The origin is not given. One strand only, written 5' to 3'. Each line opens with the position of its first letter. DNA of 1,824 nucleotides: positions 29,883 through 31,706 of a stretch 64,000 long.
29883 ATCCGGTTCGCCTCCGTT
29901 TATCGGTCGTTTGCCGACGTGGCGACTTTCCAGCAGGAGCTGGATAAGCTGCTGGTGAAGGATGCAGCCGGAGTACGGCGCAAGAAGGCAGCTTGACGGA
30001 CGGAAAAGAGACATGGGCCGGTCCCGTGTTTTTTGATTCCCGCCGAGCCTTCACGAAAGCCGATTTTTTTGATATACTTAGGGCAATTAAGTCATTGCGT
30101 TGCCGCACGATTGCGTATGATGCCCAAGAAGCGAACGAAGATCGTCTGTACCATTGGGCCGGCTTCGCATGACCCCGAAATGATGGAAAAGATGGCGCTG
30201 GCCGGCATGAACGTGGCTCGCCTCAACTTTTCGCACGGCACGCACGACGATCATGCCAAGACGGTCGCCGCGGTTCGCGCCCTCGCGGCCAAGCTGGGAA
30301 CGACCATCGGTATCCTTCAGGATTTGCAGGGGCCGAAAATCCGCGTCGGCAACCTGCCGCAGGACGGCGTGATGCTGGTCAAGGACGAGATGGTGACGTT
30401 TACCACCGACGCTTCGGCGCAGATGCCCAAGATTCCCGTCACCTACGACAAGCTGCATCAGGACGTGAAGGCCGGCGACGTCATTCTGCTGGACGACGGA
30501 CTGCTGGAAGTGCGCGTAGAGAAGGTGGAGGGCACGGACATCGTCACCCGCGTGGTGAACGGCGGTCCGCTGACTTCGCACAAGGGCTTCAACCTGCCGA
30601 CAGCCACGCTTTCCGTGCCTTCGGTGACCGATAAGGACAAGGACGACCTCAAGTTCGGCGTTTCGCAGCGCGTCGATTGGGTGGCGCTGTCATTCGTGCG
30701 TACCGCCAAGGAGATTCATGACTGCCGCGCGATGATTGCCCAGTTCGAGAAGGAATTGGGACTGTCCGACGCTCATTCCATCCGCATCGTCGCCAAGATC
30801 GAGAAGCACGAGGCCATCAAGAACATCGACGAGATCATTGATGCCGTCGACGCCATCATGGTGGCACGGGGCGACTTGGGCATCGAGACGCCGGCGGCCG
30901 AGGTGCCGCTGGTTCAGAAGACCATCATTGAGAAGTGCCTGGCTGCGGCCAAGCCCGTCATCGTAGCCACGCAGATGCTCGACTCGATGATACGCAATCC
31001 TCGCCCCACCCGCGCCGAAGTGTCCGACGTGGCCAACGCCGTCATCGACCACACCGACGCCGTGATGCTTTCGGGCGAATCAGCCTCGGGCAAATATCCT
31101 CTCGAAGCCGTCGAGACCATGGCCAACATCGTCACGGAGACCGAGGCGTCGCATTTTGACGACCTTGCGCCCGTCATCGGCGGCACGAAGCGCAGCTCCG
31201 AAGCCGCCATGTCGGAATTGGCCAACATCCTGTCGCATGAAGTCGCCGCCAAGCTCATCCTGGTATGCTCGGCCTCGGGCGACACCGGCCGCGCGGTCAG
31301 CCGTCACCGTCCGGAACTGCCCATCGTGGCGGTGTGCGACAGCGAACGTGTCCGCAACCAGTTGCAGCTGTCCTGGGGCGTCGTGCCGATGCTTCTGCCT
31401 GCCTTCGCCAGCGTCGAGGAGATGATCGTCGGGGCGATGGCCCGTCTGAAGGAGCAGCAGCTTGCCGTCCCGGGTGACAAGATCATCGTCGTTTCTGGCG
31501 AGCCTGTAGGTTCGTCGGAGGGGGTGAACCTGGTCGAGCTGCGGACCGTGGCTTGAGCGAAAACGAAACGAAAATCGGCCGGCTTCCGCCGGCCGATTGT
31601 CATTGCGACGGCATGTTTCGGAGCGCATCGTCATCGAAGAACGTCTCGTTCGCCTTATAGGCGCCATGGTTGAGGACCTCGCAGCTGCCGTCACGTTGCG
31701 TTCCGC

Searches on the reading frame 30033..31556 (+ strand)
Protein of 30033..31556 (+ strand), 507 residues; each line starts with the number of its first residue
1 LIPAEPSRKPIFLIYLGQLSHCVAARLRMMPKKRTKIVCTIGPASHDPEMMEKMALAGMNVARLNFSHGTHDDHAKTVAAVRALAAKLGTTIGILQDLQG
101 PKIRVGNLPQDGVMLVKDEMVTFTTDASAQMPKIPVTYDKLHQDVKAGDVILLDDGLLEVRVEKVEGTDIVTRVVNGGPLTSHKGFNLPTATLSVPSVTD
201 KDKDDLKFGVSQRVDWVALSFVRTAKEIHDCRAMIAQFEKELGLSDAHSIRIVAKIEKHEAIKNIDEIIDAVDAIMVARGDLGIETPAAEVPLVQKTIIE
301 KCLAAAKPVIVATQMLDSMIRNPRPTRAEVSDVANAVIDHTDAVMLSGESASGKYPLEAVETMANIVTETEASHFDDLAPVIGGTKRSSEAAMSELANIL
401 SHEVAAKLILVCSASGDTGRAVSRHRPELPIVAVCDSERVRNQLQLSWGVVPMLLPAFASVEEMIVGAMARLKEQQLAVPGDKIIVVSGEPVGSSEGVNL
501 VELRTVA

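Call 51: search_protein_families(library=pfam, proteins=[window:30033-31556:+], max_evalue=0.001)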
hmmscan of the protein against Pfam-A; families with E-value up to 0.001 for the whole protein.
window:30033-31556:+ (507 aa): 3 families
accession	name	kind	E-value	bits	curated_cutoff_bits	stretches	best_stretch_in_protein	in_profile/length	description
PF00224.27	PK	-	6.3e-122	407.2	30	1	33-360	2-328/328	Pyruvate kinase, barrel domain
PF02887.21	PK_C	-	1.8e-27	96.1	28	1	392-501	2-111/114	Pyruvate kinase, alpha/beta domain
PF03328.21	HpcH_HpaI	-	4.4e-08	33.1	25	1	203-336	75-211/221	HpcH/HpaI aldolase/citrate lyase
